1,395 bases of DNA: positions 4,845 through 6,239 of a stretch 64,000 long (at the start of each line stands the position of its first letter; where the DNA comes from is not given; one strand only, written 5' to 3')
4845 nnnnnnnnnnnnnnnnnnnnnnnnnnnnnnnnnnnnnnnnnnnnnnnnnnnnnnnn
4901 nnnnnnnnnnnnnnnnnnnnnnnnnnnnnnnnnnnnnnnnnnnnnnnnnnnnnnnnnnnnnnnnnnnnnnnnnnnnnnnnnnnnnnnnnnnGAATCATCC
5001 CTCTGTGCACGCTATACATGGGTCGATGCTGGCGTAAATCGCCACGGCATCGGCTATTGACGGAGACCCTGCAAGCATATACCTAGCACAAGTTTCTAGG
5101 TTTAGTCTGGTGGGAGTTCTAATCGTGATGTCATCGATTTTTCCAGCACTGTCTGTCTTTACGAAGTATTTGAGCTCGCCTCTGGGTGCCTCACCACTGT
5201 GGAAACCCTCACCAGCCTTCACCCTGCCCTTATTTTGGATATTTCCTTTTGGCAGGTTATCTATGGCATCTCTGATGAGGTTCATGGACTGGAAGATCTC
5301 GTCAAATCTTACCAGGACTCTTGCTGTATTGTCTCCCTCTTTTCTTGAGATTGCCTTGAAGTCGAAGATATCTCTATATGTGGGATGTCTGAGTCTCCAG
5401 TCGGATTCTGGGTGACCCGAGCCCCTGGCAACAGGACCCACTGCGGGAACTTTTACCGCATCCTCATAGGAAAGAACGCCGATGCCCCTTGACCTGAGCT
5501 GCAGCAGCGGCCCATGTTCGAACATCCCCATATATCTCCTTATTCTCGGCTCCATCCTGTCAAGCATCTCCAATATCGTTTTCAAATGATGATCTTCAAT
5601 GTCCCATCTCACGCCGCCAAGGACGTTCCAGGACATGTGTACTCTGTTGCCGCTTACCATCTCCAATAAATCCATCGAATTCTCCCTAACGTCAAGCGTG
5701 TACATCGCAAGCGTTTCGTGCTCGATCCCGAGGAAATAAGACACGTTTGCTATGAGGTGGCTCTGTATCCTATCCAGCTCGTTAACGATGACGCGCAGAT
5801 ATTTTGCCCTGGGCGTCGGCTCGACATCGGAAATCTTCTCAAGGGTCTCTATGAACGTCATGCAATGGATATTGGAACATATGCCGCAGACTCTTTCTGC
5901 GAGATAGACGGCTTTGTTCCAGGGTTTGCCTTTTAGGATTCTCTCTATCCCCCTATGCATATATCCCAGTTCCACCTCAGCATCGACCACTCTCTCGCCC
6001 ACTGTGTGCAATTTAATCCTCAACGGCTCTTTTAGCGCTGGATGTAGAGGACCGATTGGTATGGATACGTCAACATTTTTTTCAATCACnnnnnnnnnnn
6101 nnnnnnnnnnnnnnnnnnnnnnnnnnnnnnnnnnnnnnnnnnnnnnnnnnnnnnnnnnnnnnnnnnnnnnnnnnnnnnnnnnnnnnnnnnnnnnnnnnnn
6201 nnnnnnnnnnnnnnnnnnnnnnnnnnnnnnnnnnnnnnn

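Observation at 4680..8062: Minimal Ech-type group-4 [NiFe] hydrogenase lacking the NuoL/EchA-like antiporter subunit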

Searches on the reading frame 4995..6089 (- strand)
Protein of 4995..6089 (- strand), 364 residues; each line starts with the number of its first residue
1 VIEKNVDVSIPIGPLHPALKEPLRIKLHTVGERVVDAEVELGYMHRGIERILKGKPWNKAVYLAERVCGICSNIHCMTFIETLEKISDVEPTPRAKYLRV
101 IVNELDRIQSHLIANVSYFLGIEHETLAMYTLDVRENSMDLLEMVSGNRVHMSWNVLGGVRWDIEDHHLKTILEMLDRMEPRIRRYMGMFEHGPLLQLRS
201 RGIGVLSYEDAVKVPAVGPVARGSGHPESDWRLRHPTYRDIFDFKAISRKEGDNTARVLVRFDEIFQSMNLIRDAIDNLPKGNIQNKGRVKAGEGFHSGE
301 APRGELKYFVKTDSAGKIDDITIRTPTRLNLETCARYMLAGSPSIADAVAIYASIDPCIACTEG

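Call 3: search_protein_families(library=pfam, proteins=[window:4995-6089:-], max_evalue=0.1)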
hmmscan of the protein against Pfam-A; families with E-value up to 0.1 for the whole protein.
window:4995-6089:- (364 aa): 2 families
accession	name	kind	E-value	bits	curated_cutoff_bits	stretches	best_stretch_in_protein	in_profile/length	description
PF00346.24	Complex1_49kDa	-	3.6e-49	167.7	24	2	125-286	5-166/271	Respiratory-chain NADH dehydrogenase, 49 Kd subunit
PF00374.24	NiFeSe_Hases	-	6.4e-16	58.8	25.8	1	46-113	1-68/508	Nickel-dependent hydrogenase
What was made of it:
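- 4995..6089 (-): ehaO ([NiFe] large subunit, 364 aa). PF00346 + PF00374 (call 3).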

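Call 4: search_protein_families(library=ncbifam, proteins=[window:4995-6089:-], max_evalue=0.1)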
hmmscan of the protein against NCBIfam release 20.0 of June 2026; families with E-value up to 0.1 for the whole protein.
window:4995-6089:- (364 aa): 15 families
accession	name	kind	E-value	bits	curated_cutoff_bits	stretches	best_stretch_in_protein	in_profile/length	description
NF040602.1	F420_dehyd_FpoD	exception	1.8e-75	254.3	600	1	8-360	8-368/372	F420H2 dehydrogenase subunit FpoD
NF004739.1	PRK06075.1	equivalog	1.3e-74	251.3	360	2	10-286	3-279/384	NADH-quinone oxidoreductase subunit D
TIGR01962.1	NuoD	equivalog_domain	4.1e-65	220.2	459.35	2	8-287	3-282/386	NADH dehydrogenase (quinone) subunit D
NF008974.0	PRK12322.1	equivalog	3.6e-62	210.4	522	1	7-358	6-360/366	NADH-quinone oxidoreductase subunit D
NF009808.0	PRK13292.1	equivalog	7.1e-59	199.4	1156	2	9-283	409-683/791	NADH-quinone oxidoreductase subunit B/C/D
NF008728.0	PRK11742.1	equivalog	8.6e-48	163.1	840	1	11-287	218-494/598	NADH-quinone oxidoreductase subunit C/D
NF005649.0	PRK07415.1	equivalog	2.4e-45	155.3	583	1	8-288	11-292/394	NAD(P)H-quinone oxidoreductase subunit H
TIGR03295.1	frhA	equivalog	9e-21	74.3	392.5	2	46-187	41-189/412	coenzyme F420 hydrogenase subunit alpha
NF033181.1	NiFeSe_hydrog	equivalog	4.5e-19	68.7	600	1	23-113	16-105/507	nickel-dependent hydrogenase large subunit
NF045518.1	H2_NiFeSe_large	exception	2.2e-16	59.7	780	1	19-114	12-106/485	NiFeSe hydrogenase large subunit HysA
NF040832.1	sulfhyd_HydA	equivalog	1.1e-11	44.6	880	2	44-113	38-107/426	NADPH-dependent hydrogenase/sulfhydrogenase 1 subunit alpha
NF007778.0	PRK10467.1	equivalog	4.6e-09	35.1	969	1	23-113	17-106/567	hydrogenase 2 large subunit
NF041785.2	VhuA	equivalog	2.7e-08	32.8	800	1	45-114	38-107/418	F420-non-reducing hydrogenase Vhu subunit A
NF007550.0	PRK10170.1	equivalog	1.6e-07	30.1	1101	1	25-113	33-121/597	Ni/Fe-hydrogenase large subunit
NF040828.1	sulfhyd_ShyA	equivalog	1.7e-05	23.9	700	1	288-332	325-369/415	NAD(P)-dependent hydrogenase/sulfhydrogenase 2 subunit alpha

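Call 7: find_homologous_proteins(query=window:4995-6089:-, max_evalue=1e-20)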
Query window:4995-6089:- (364 aa): 6344 proteins with E <= 1e-20 among 8000 candidates; the best 120 are listed.
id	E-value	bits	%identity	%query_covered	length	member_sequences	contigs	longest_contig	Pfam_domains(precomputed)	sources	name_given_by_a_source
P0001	2.4e-230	782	93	100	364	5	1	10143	PF00374.25,PF00346.25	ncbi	-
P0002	8.5e-192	655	79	100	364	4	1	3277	PF00374.25,PF00346.25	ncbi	-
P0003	1.5e-143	496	61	98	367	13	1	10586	PF00374.25,PF00346.25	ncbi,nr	ncbi:MAG: energy-converting hydrogenase subunit [Archaeoglobi archaeon]|nr:energy-converting hydroge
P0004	2.3e-139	483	62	97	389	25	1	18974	PF00374.25,PF00346.25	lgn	-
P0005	3.5e-136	472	58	97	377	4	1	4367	PF00374.25,PF00346.25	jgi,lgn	-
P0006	1.4e-134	467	58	97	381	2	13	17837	PF00374.25,PF00346.25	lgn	-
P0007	2.2e-134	466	59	98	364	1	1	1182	PF00374.25,PF00346.25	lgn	-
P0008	2.6e-134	466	61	97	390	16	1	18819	PF00374.25,PF00346.25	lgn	-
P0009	3.2e-134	466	58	99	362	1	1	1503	PF00374.25,PF00346.25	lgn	-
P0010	4.3e-134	465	58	99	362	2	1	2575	PF00374.25,PF00346.25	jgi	jgi:energy-converting hydrogenase A subunit O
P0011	9.0e-134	464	58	97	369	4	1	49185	PF00374.25,PF00346.25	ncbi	-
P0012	9.0e-134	464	60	97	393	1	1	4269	PF00374.25,PF00346.25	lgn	-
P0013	9.6e-134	464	61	97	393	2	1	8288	PF00374.25,PF00346.25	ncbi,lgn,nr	ncbi:MAG: nickel-dependent hydrogenase large subunit [Methanobacteriaceae archaeon]|nr:nickel-depend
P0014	1.1e-133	464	59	97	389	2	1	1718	PF00374.25,PF00346.25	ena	-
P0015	1.1e-133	464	57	99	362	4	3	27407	PF00374.25,PF00346.25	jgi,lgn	jgi:energy-converting hydrogenase A subunit O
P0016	1.2e-133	464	59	97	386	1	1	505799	PF00374.25,PF00346.25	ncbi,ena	-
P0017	2.4e-133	463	57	99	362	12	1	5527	PF00374.25,PF00346.25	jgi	jgi:energy-converting hydrogenase A subunit O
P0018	3.0e-133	463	59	99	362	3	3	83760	PF00374.25,PF00346.25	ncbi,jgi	-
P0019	3.0e-133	463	57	97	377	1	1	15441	PF00374.25,PF00346.25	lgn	-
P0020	3.1e-133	462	58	97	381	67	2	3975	PF00374.25,PF00346.25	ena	-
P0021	4.7e-133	462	57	97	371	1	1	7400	PF00374.25,PF00346.25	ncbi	-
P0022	4.7e-133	462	56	99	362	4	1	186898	PF00374.25,PF00346.25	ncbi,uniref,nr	ncbi:hypothetical protein SZ63_08075 [Methanoculleus sediminis]|uniref:NADH-quinone oxidoreductase s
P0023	6.0e-133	462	59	97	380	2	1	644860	PF00374.25,PF00346.25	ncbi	ncbi:MAG: nickel-dependent hydrogenase large subunit [Methanobacterium sp.]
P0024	6.3e-133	462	60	97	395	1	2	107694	PF00374.25,PF00346.25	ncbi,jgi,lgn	-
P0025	7.0e-133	461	58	97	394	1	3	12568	PF00374.25,PF00346.25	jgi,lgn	-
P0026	3.5e-132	459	58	98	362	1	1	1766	PF00374.25,PF00346.25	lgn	-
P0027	3.7e-132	459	58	97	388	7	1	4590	PF00374.25,PF00346.25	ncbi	ncbi:MAG: hydrogenase large subunit [Methanobacterium sp.]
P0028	6.1e-132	458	58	97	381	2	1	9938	PF00374.25,PF00346.25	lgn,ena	-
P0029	6.6e-132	458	58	97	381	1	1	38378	PF00374.25,PF00346.25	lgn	-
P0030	8.6e-132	458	59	97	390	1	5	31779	PF00374.25,PF00346.25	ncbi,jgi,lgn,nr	ncbi:MAG: hypothetical protein FJ150_06340 [Euryarchaeota archaeon]|nr:hypothetical protein [Euryarc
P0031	2.4e-131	456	57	97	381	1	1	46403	PF00374.25,PF00346.25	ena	-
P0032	2.8e-131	456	57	99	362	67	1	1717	PF00374.25,PF00346.25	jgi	-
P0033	4.3e-131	455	56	98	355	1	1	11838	PF00374.25,PF00346.25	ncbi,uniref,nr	ncbi:hypothetical protein AKJ65_02605 [candidate division MSBL1 archaeon SCGC-AAA259E19]|uniref:NADH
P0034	5.2e-131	455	57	99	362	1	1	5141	PF00374.25,PF00346.25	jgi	jgi:energy-converting hydrogenase A subunit O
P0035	6.3e-131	455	57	97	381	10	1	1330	PF00374.25,PF00346.25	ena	-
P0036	7.9e-131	455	58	99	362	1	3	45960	PF00374.25,PF00346.25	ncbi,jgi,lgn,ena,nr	ncbi:MAG TPA: nickel-dependent hydrogenase large subunit [Methanoregulaceae archaeon]|nr:nickel-depe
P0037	9.3e-131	454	57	99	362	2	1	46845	PF00374.25,PF00346.25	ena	-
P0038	1.2e-130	454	58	97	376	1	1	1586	PF00374.25,PF00346.25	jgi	jgi:energy-converting hydrogenase A subunit O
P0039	1.2e-130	454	59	97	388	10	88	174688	PF00374.25,PF00346.25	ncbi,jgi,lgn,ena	-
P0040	1.2e-130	454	59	97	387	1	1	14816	PF00374.25,PF00346.25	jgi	jgi:energy-converting hydrogenase A subunit O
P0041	1.3e-130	454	58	99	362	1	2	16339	PF00374.25,PF00346.25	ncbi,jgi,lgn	-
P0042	1.3e-130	454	57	97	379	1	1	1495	PF00374.25,PF00346.25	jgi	jgi:energy-converting hydrogenase A subunit O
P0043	1.7e-130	453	56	99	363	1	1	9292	PF00374.25,PF00346.25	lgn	-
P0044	1.9e-130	453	56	97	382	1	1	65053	PF00374.25,PF00346.25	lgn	-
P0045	2.6e-130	453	56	99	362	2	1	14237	PF00374.25,PF00346.25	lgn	-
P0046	5.0e-130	452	57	97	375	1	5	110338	PF00374.25,PF00346.25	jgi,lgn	jgi:energy-converting hydrogenase A subunit O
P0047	5.8e-130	452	55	97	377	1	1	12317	PF00374.25,PF00346.25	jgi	jgi:energy-converting hydrogenase A subunit O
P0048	6.5e-130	452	57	99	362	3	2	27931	PF00374.25,PF00346.25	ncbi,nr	ncbi:MAG: hypothetical protein GKC05_01270 [Methanomicrobiales archaeon]|nr:hypothetical protein [Me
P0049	8.2e-130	451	56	99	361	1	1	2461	PF00374.25,PF00346.25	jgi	jgi:energy-converting hydrogenase A subunit O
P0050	8.2e-130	451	57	97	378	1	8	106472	PF00374.25,PF00346.25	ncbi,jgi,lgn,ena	jgi:energy-converting hydrogenase A subunit O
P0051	9.1e-130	451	55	97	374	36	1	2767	PF00374.25,PF00346.25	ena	-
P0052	9.4e-130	451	56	99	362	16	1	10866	PF00374.25,PF00346.25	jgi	-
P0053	1.1e-129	451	56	99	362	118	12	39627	PF00374.25,PF00346.25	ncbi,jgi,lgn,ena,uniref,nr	ncbi:MAG: hypothetical protein GX965_05830 [Methanoculleus bourgensis]|jgi:energy-converting hydroge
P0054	1.5e-129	450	56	99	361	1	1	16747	PF00374.25,PF00346.25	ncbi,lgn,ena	-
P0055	1.7e-129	450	55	99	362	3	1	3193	PF00374.25,PF00346.25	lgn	-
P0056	1.7e-129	450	57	97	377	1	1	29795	PF00374.25,PF00346.25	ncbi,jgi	ncbi:MAG: nickel-dependent hydrogenase large subunit [Methanobacteriaceae archaeon]|jgi:energy-conve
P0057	1.8e-129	450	57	97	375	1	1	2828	PF00374.25,PF00346.25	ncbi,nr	ncbi:MAG: nickel-dependent hydrogenase large subunit [Methanobacteriaceae archaeon]|nr:nickel-depend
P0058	1.8e-129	450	57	97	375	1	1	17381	PF00374.25,PF00346.25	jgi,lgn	jgi:energy-converting hydrogenase A subunit O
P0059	1.8e-129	450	57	97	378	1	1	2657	PF00374.25,PF00346.25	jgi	jgi:energy-converting hydrogenase A subunit O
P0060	3.1e-129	449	56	97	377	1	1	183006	PF00374.25,PF00346.25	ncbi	ncbi:MAG: nickel-dependent hydrogenase large subunit [Methanomicrobiales archaeon]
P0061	3.7e-129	449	56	99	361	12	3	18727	PF00374.25,PF00346.25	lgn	-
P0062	4.1e-129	449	56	97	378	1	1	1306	PF00374.25,PF00346.25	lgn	-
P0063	4.6e-129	449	58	97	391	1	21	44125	PF00374.25,PF00346.25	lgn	-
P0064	5.9e-129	448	57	99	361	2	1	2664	PF00374.25,PF00346.25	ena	-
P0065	6.0e-129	448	56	99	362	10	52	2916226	PF00374.25,PF00346.25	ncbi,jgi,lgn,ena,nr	ncbi:MAG: nickel-dependent hydrogenase large subunit [Methanoculleus sp.]|jgi:energy-converting hydr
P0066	6.7e-129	448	56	97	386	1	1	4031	PF00374.25,PF00346.25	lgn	-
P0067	7.1e-129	448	56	99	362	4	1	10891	PF00374.25,PF00346.25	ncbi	ncbi:MAG: hydrogenase large subunit [Methanoculleaceae archaeon]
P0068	7.2e-129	448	55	97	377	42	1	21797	PF00374.25,PF00346.25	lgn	-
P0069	7.5e-129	448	56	99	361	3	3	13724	PF00374.25,PF00346.25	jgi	jgi:energy-converting hydrogenase A subunit O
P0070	8.2e-129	448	57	99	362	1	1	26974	PF00374.25,PF00346.25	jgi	jgi:energy-converting hydrogenase A subunit O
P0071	8.3e-129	448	55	99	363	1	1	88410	PF00374.25,PF00346.25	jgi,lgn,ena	-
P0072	9.0e-129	448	56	97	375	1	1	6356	PF00374.25,PF00346.25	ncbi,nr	ncbi:MAG: nickel-dependent hydrogenase large subunit [Methanobacteriaceae archaeon]|nr:nickel-depend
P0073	9.9e-129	448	56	97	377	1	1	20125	PF00374.25,PF00346.25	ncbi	-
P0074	1.0e-128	448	58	100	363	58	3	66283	PF00374.25,PF00346.25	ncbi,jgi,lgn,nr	ncbi:MAG: F(420)H(2) dehydrogenase subunit D [Methanoregulaceae archaeon PtaB.Bin056]|nr:MAG: F(420)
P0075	1.1e-128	448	57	99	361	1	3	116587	PF00374.25,PF00346.25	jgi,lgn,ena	-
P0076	1.1e-128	448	55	97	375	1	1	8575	PF00374.25,PF00346.25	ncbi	-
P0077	1.1e-128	448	57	97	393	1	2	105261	PF00374.25,PF00346.25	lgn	-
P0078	1.2e-128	447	58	97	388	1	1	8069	PF00374.25,PF00346.25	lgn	-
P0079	1.2e-128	447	56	97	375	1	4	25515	PF00374.25,PF00346.25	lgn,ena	-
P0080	1.3e-128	447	56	97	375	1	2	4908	PF00374.25,PF00346.25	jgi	jgi:energy-converting hydrogenase A subunit O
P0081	1.3e-128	447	57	99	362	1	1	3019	PF00374.25,PF00346.25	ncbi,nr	ncbi:MAG: hypothetical protein HGA40_03395 [Methanoregulaceae archaeon]|nr:hypothetical protein [Met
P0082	1.4e-128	447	56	99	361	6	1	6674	PF00374.25,PF00346.25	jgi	jgi:energy-converting hydrogenase A subunit O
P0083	1.5e-128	447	56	97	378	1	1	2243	PF00374.25,PF00346.25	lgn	-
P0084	1.5e-128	447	55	99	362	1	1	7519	PF00374.25,PF00346.25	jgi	jgi:energy-converting hydrogenase A subunit O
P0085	1.7e-128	447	57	97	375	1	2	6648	PF00374.25,PF00346.25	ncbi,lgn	-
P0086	2.3e-128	446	57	99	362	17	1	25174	PF00374.25,PF00346.25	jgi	jgi:energy-converting hydrogenase A subunit O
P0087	2.3e-128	446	57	99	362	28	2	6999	PF00374.25,PF00346.25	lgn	-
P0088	2.4e-128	446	57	99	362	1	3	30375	PF00374.25,PF00346.25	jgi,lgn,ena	-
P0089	2.4e-128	446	56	99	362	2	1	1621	PF00374.25,PF00346.25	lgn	-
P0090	2.6e-128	446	57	99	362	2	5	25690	PF00374.25,PF00346.25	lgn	-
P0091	2.9e-128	446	55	97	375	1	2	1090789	PF00374.25,PF00346.25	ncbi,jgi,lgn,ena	-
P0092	3.0e-128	446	56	99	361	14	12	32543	PF00374.25,PF00346.25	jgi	-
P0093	3.1e-128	446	55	99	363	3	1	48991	PF00374.25,PF00346.25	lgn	-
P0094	4.4e-128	446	56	99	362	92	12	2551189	PF00374.25,PF00346.25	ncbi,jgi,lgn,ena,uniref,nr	ncbi:nickel-dependent hydrogenase large subunit [Methanoculleus bourgensis]|jgi:energy-converting hy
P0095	4.5e-128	446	56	99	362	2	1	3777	PF00374.25,PF00346.25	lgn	-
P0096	4.8e-128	445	57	99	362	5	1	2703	PF00374.25,PF00346.25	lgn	-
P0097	5.0e-128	445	56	97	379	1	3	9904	PF00374.25,PF00346.25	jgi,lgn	-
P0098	6.0e-128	445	56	97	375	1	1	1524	PF00374.25,PF00346.25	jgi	-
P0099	6.3e-128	445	56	99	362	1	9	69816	PF00374.25,PF00346.25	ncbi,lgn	-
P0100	6.6e-128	445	56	99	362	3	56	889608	PF00374.25,PF00346.25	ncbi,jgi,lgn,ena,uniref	ncbi:nickel-dependent hydrogenase large subunit [Methanoculleus thermophilus]|jgi:energy-converting 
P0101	7.3e-128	445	54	97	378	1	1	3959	PF00374.25,PF00346.25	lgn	-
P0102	8.2e-128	445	56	99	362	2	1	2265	PF00374.25,PF00346.25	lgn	-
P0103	8.2e-128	445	55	97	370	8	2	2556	PF00374.25,PF00346.25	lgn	-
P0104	8.4e-128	445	56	97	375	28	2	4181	PF00374.25,PF00346.25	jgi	jgi:energy-converting hydrogenase A subunit O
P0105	8.6e-128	445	56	99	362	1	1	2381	PF00374.25,PF00346.25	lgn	-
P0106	9.4e-128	444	57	99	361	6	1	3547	PF00374.25,PF00346.25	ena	-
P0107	9.7e-128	444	56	97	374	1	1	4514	PF00374.25,PF00346.25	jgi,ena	-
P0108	1.0e-127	444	56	99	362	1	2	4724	PF00374.25,PF00346.25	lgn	-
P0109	1.1e-127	444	57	99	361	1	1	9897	PF00374.25,PF00346.25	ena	-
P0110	1.1e-127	444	58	99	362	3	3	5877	PF00374.25,PF00346.25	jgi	jgi:energy-converting hydrogenase A subunit O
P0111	1.2e-127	444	56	99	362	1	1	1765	PF00374.25,PF00346.25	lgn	-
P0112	1.2e-127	444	55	97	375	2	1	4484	PF00374.25,PF00346.25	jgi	jgi:energy-converting hydrogenase A subunit O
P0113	1.4e-127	444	55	97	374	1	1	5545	PF00374.25,PF00346.25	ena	-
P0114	1.5e-127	444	56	99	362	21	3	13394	PF00374.25,PF00346.25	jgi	jgi:energy-converting hydrogenase A subunit O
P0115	1.5e-127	444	55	99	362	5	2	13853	PF00374.25,PF00346.25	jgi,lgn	jgi:energy-converting hydrogenase A subunit O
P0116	1.6e-127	444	58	99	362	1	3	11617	PF00374.25,PF00346.25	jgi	jgi:energy-converting hydrogenase A subunit O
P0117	1.7e-127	444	56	99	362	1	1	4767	PF00374.25,PF00346.25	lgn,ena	-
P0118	1.8e-127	444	55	99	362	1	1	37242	PF00374.25,PF00346.25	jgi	-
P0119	1.9e-127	443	54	99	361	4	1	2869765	PF00374.25,PF00346.25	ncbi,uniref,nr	ncbi:energy-converting hydrogenase A subunit O [Methanofollis sp. W23]|uniref:hydrogenase large subu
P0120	2.2e-127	443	55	97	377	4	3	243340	PF00374.25,PF00346.25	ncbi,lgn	ncbi:MAG: nickel-dependent hydrogenase large subunit [Methanobacteriaceae archaeon]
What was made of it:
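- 4995..6089 (-): Best homologues are EhaO, at 55-61% identity (call 7).
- On Eha (group 4h energy-converting [NiFe]-hydrogenase): The best 120 hits are EhaO or Eha-context proteins at 54-93% identity (call 7).
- On Ech (group 4e, EchABCDEF): The closest proteins are EhaO (call 7), and the hydrophilic protein is EhaM (call 3).
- The best homologues of the large subunit are EhaO (call 7). The top 120 homologues are EhaO/Eha-context proteins (call 7).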

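Call 8: find_encoding_contigs(protein=window:4995-6089:-, flank=10000, max_places=6)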
Protein window:4995-6089:- (364 aa): 1 contig read that carries it; 1 place shown.
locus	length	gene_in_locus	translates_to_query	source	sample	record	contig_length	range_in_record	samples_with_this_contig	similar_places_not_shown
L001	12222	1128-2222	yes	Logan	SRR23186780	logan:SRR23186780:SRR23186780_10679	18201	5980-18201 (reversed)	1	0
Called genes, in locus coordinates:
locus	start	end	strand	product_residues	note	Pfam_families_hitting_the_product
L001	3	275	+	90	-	?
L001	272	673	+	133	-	PF09218:EhaM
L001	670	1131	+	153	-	PF01058:Oxidored_q6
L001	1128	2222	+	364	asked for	PF00374:NiFeSe_Hases, PF00346:Complex1_49kDa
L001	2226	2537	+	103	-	PF13187:Fer4_9 (faint), PF13183:Fer4_8 (faint), PF12838:Fer4_7, PF14697:Fer4_21 (faint), PF12797:Fer4_2 (faint), PF00037:Fer4 (faint), PF13237:Fer4_10 (weak), PF12800:Fer4_4 (faint), +1 more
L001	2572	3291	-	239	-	PF01292:Ni_hydr_CYTB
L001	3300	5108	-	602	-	PF00374:NiFeSe_Hases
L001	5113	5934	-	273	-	PF01058:Oxidored_q6, PF14720:NiFe_hyd_SSU_C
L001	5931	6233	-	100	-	-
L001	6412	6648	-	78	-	-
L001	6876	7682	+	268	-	PF04055:Radical_SAM, PF06463:Mob_synth_C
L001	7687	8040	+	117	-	PF02391:MoaE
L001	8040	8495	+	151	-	PF01967:MoaC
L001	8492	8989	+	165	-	PF00994:MoCF_biosynth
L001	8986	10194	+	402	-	PF03453:MoeA_N, PF00994:MoCF_biosynth, PF03454:MoeA_C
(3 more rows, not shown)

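Call 9: find_encoding_contigs(protein=P0003, flank=10000, max_places=3)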
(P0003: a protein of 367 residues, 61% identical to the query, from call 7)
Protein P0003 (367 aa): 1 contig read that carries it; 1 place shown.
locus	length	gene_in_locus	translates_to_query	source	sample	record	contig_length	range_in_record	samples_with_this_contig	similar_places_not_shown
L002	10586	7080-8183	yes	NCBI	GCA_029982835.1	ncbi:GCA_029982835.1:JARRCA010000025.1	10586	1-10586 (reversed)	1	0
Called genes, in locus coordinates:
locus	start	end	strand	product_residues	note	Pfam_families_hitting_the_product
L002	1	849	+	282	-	PF24961:NfeD_membrane, PF01957:NfeD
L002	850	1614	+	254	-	PF01145:Band_7, PF13421:Band_7_1 (faint)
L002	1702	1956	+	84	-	PF17367:NiFe_hyd_3_EhaA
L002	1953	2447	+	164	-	PF26645:EhaB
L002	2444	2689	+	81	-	PF09882:EhaC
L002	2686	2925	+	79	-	PF09881:EhaD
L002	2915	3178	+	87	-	PF09880:EhaE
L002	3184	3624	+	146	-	PF09879:EhaF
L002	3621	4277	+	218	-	PF09878:EhaG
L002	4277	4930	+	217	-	PF10125:NADHdeh_related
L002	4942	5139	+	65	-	-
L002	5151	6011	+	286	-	PF00146:NADHdh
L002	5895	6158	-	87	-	-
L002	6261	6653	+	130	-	PF09218:EhaM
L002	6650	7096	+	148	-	PF01058:Oxidored_q6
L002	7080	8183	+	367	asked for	PF00374:NiFeSe_Hases, PF00346:Complex1_49kDa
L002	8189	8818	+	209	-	PF12838:Fer4_7 (weak), PF00037:Fer4 (weak), PF13237:Fer4_10, PF12838:Fer4_7, PF12797:Fer4_2, PF00037:Fer4, PF13237:Fer4_10, PF14697:Fer4_21, +14 more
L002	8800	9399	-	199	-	PF01978:TrmB (faint), PF01022:HTH_5 (weak), PF13404:HTH_AsnC-type, PF13412:HTH_24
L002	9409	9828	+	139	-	PF01894:YjbQ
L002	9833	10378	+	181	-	PF01613:Flavin_Reduct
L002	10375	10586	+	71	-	PF00724:Oxidored_FMN (weak)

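Call 10: find_encoding_contigs(protein=P0001, flank=10000, max_places=3)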
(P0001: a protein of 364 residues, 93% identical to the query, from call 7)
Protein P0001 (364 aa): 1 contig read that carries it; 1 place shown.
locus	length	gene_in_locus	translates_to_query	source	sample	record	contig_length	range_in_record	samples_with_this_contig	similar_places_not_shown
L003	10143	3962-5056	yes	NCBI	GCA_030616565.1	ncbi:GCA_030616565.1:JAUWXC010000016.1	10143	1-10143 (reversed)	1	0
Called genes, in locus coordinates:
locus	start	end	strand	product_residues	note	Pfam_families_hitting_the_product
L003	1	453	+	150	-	?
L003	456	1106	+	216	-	PF09878:EhaG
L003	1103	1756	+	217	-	PF10125:NADHdeh_related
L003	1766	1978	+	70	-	PF27656:Prd_NiFe_hyd_3_EhaI (weak)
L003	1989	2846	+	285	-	PF00146:NADHdh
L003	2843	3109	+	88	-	-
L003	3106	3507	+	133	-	PF09218:EhaM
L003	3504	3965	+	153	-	PF01058:Oxidored_q6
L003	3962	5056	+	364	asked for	PF00374:NiFeSe_Hases, PF00346:Complex1_49kDa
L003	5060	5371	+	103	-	PF13187:Fer4_9 (faint), PF13183:Fer4_8 (faint), PF14697:Fer4_21 (faint), PF12797:Fer4_2 (faint), PF13237:Fer4_10, PF12800:Fer4_4 (faint), PF12838:Fer4_7, PF00037:Fer4 (weak), +2 more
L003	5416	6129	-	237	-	PF01292:Ni_hydr_CYTB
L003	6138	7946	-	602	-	PF27537:HoxH (weak), PF00374:NiFeSe_Hases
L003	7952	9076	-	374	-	PF01058:Oxidored_q6, PF14720:NiFe_hyd_SSU_C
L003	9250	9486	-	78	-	-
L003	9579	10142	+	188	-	?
